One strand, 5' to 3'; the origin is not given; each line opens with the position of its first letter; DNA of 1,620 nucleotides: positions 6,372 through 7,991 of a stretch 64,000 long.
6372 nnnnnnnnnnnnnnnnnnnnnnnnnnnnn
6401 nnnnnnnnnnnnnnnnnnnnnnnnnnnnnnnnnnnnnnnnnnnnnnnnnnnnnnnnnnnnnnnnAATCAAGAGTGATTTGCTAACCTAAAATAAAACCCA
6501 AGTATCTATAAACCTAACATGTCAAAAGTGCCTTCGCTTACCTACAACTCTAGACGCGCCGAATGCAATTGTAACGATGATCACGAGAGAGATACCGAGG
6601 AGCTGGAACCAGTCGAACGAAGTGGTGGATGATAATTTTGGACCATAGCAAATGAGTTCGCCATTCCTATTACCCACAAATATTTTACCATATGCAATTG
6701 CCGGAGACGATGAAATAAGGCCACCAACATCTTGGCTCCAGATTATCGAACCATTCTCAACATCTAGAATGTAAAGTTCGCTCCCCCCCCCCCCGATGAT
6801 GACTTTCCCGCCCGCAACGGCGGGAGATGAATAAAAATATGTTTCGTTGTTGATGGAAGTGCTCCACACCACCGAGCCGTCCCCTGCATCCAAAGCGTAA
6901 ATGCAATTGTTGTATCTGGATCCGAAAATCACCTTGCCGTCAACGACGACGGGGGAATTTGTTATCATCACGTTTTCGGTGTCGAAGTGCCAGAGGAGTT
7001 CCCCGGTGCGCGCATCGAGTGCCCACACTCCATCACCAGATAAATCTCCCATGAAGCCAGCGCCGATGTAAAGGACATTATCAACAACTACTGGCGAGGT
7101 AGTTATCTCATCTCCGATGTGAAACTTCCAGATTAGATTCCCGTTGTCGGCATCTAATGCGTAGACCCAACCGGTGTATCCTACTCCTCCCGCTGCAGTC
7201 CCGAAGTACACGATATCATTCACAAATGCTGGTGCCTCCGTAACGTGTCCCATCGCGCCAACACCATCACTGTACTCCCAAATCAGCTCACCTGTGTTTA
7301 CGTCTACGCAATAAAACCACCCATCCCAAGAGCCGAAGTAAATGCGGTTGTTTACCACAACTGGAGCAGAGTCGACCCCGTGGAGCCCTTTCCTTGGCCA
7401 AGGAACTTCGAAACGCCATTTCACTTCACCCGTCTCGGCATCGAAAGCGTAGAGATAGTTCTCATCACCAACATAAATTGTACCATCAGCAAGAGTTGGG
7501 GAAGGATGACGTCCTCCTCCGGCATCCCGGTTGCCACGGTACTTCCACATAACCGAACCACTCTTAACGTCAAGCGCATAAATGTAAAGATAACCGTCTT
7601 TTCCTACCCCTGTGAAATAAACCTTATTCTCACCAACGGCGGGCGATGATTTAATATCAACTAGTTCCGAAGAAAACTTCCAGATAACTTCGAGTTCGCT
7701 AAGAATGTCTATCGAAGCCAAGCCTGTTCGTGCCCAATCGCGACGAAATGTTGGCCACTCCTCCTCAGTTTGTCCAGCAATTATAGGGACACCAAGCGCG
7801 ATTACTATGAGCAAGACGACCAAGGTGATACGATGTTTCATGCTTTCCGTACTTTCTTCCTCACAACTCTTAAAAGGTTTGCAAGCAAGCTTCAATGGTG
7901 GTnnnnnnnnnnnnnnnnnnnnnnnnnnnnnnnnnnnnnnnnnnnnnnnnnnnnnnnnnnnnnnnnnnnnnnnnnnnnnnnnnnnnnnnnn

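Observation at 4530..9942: Decayed tandem duplication of a divergent gene pair (PQQ beta-propeller membrane protein plus secreted Ig/Fn3-like protein), with a frameshifted copy and a truncated copy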

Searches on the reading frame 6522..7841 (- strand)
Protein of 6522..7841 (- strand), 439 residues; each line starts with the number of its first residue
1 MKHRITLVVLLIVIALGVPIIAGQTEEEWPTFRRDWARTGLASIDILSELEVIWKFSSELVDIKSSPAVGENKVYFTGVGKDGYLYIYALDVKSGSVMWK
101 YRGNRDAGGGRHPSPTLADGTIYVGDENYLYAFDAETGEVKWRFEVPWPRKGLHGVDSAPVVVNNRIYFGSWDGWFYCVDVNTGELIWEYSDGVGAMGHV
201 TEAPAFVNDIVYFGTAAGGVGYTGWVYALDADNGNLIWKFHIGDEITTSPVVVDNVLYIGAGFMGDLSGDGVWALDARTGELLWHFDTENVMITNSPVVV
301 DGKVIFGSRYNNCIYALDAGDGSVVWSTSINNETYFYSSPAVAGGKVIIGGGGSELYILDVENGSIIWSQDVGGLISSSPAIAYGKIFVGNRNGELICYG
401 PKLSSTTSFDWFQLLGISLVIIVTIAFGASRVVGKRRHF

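Call 7: search_protein_families(library=pfam, proteins=[window:6522-7841:-], max_evalue=0.01)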
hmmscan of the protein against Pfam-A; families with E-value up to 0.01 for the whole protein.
window:6522-7841:- (439 aa): 6 families
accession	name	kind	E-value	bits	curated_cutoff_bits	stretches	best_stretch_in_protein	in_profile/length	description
PF13570.13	Beta-prop_ACSF4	-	2e-46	159.4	133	2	228-400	33-201/329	Beta-alanine-activating enzyme, beta-propeller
PF13360.13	PQQ_2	-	2.8e-45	155.2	27.6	3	87-220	5-130/233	Outer membrane protein assembly factor BamB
PF01011.28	PQQ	-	1.5e-22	80.5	26.7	2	114-244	52-210/595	Glucose/ethanol/alcohol dehydrogenase, beta-propeller domain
PF25293.1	Beta-prop_EMC1_N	-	9.2e-09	35.7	34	1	274-372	45-147/219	EMC1 N-terminal beta-propeller domain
PF23727.1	Beta-prop_FAM234A_B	-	0.001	18.1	26.4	0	118-144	90-116/467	FAM234A/B beta-propeller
PF14435.11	SUKH-4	-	0.0039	17.8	25.5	0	155-193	70-107/179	SUKH-4 immunity protein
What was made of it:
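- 6522..7841 (-): PQQ_B: an intact 439-aa propeller in this window, with an N-terminal signal or anchor helix, seven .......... motifs in eight blades, and a C-terminal transmembrane helix. Pfam PQQ_2 at 2.8e-45 (call 7).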

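Call 9: find_encoding_contigs(protein=window:6522-7841:-, flank=10000, max_places=6)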
Protein window:6522-7841:- (439 aa): no gene with exactly this product is on record in the collection.

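Call 72: search_solved_structures(query=window:6522-7841:-, max_evalue=0.001)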
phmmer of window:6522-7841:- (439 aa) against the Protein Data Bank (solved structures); distinct sequences matched with E-value up to 0.001: 60.
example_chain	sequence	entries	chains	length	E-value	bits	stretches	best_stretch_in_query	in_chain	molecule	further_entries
8prj_A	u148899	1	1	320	1.5e-48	169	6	63-146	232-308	v31Bagel8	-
8prs_A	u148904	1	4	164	4.2e-24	88.4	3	64-146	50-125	nvBagel4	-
5ayw_B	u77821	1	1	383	1.3e-23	86.8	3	245-409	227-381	Outer membrane protein assembly factor BamB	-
8adg_B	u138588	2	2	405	1.8e-23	86.3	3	245-409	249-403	Outer membrane protein assembly factor BamB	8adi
3q54_A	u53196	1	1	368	1.2e-22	83.5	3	245-395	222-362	Outer membrane assembly lipoprotein YfgL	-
5ljo_B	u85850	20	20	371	1.3e-22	83.5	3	245-395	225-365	Outer membrane protein assembly factor BamB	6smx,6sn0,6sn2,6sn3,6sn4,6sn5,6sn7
8spr_B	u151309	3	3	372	1.3e-22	83.4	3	245-395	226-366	Outer membrane protein assembly factor BamB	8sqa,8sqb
28jl_B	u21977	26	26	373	1.3e-22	83.4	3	245-395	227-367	Outer membrane protein assembly factor BamB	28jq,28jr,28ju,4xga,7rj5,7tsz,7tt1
3q7m_A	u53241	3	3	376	1.4e-22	83.4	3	245-395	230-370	Lipoprotein yfgL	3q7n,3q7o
3prw_A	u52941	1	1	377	1.4e-22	83.3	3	245-395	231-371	Lipoprotein yfgL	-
7nri_B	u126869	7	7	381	1.4e-22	83.3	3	245-396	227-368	Outer membrane protein assembly factor BamB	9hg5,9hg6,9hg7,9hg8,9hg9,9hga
2yh3_A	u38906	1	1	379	1.4e-22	83.3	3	245-396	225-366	LIPOPROTEIN YFGL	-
5d0o_B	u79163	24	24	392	1.7e-22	83.1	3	245-395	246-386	Outer membrane protein assembly factor BamB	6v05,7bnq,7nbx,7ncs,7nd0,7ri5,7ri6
8orr_AAA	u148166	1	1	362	1.7e-22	83.1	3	297-397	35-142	Outer membrane protein assembly factor BamB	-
3p1l_A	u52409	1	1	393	1.7e-22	83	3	245-395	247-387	Lipoprotein yfgL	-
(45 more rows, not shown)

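Call 84: search_protein_families(library=ncbifam, proteins=[window:6522-7841:-], max_evalue=0.01)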
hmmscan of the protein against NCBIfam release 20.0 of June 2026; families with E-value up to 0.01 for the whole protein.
window:6522-7841:- (439 aa): 9 families
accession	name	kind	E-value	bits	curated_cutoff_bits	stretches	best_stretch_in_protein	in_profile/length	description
TIGR03300.1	assembly_YfgL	equivalog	1.2e-35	122.9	285.2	3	157-331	58-219/377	outer membrane protein assembly factor BamB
NF053615.1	SerThrKinAfsKStmc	equivalog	1.8e-33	116.2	1300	3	41-213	630-789/809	protein serine/threonine kinase AfsK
TIGR03075.1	PQQ_enz_alc_DH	subfamily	2.8e-32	112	480.05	4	110-242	60-199/530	PQQ-dependent dehydrogenase, methanol/ethanol family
NF008351.0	PRK11138.1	equivalog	3.8e-32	111.2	423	3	268-397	88-218/394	outer membrane protein assembly factor BamB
TIGR04528.1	acido_non_PQQ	subfamily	2.8e-30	105.5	650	2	114-241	53-180/493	acido-empty-quinoprotein group A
TIGR03074.1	PQQ_membr_DH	subfamily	6.4e-11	40.8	832.65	0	246-296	327-381/783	membrane-bound PQQ-dependent dehydrogenase, glucose/quinate/shikimate family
NF041516.1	PA2928_fam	subfamily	6.6e-09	35.6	70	1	84-145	68-128/376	PA2928 family protein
NF050114.1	Rv3212_fam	equivalog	0.00068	18.9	150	0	112-145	65-98/393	Rv3212 family protein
NF040673.1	PLuB_PQQ_rpt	exception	0.0016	17.4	250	0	127-147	308-328/395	PLuB system PQQ-binding repeat protein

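Call 89: predict_structure(alignment_id=A3)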
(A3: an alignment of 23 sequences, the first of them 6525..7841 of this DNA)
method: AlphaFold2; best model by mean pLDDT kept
length: 439 residues; sequences in the alignment: 23
mean_pLDDT: 84.9   pTM: 0.80
mean pLDDT of the five models: 84.9, 84.8, 84.5, 83.7, 83.5
residues with pLDDT >= 90: 238; 70-90: 141; 50-70: 30; < 50: 30
segments of 3 or more residues with pLDDT < 50: 17-39, 406-409
pLDDT, mean of each block of 10 residues (from residue 1): 66 54 36 42 77 91 91 93 95 96 85 90 94 97 85 81 93 94 97 87 91 90 92 97 89 93 80 96 92 87 89 92 95 79 91 87 94 88 90 94 60 77 85 60
secondary structure, 60 per line:
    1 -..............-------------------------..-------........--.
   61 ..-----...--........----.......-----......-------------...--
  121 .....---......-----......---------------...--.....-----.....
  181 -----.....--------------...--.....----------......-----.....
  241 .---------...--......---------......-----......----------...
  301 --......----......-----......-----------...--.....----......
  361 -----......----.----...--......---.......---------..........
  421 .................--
elements in order: H2-15 E50-57 E60-62 E68-70 E73-80 E85-91 E97-102 E116-118 E121-125 E129-134 E140-145 E161-163 E166-170 E176-180 E186-190 E205-207 E210-214 E225-230 E236-241 E251-253 E256-261 E271-276 E282-287 E298-300 E303-308 E313-318 E324-329 E341-343 E346-350 E355-360 E366-371 E381-383 E386-391 E395-401 H411-437
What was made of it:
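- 6522..7841 (-): AlphaFold model with pLDDT 84.9 (call 89).
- On PQQ-dependent dehydrogenase: The propeller spans only about residues 40-401 (call 89).
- On PQQ_2 / BamB-like eight-bladed propeller fold (Pfam PF13360): Model pLDDT 84.9 with about 33 strands (call 89).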

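Call 92: fold_search(model_id=the predicted structure, library=pdb)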
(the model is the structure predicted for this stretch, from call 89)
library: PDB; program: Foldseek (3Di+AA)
matches with E <= 10: 1986; with E <= 0.001: 1892
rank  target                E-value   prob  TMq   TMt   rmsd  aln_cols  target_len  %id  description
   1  9a3d_MODEL_1_A        1.0e-27  1.00  0.67  0.74  15.0       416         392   20  Model of E. coli BamB by in-cell photo-crosslinking MS and deep learning (released 2023-02-24)
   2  6tjh_A                1.5e-26  1.00  0.60  0.72   5.3       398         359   24  Crystal structure of the computationally designed Cake9 protein (released 2020-05-06)
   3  9mge_B                3.3e-26  1.00  0.66  0.81   4.8       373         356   20  beta-barrel assembly machine from Escherichia coli in an early state of substrate assembly (released 2025-12-17)
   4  7nri_B                4.1e-26  1.00  0.65  0.78   5.4       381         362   21  Structure of the darobactin-bound E. coli BAM complex (BamABCDE) (released 2021-04-21)
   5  6tjg                  1.0e-25  1.00  0.67  0.91   2.1       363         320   26  Crystal structure of the computationally designed Cake8 protein (released 2020-05-06)
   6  9mgf_B                1.2e-25  1.00  0.66  0.79   4.7       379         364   21  beta-barrel assembly machine from Escherichia coli in a middle state of substrate assembly (released 2025-12-17)
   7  8bvq_B                2.1e-25  1.00  0.66  0.79   5.4       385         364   20  E. coli BAM complex (BamABCDE) bound to darobactin B (released 2023-05-24)
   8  6tji_A                2.4e-25  1.00  0.59  0.71   5.6       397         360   25  Crystal structure of the computationally designed Cake10 protein (released 2020-05-06)
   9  9hg9_B                2.5e-25  1.00  0.66  0.77   5.4       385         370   20  BAM-SurA-darobactin complex in the swing-in state (released 2025-04-16)
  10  7tt2_B                3.7e-25  1.00  0.65  0.80   3.3       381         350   20  BamABCDE bound to substrate EspP class 3 (released 2022-03-30)
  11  9cnw_B                4.6e-25  1.00  0.66  0.82   4.6       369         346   21  CryoEM structure of the APO-BAM complex in DDM detergent (released 2024-12-25)
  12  9cnz_B                5.4e-25  1.00  0.65  0.81   4.9       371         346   21  Structure of BAM complexed with PTB2 ligand in detergent (released 2024-12-25)
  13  3prw                  9.8e-25  1.00  0.65  0.80   4.5       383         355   21  Crystal structure of the lipoprotein BamB (released 2011-01-19)
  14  9mgg_B                1.0e-24  1.00  0.67  0.82   4.2       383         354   20  beta-barrel assembly machine from Escherichia coli in a late state of substrate assembly (released 2025-12-17)
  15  3q54                  1.0e-24  1.00  0.61  0.76   5.1       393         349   21  Crystal structure of Escherichia coli BamB (released 2012-05-09)
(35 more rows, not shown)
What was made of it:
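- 6522..7841 (-): Foldseek: Cake8 TM-score 0.91, BamB about 0.8 (call 92).
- On PQQ_2 / BamB-like eight-bladed propeller fold (Pfam PF13360): TM-score 0.91 to Cake8 (call 92).
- Closest known: BamB / PQQ_2-type eight-bladed beta-propellers. Same: Foldseek gives a TM-score of 0.91 to Cake8 and about 0.8 to BamB (call 92). phmmer gives 1e-23 to BamB (call 72).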
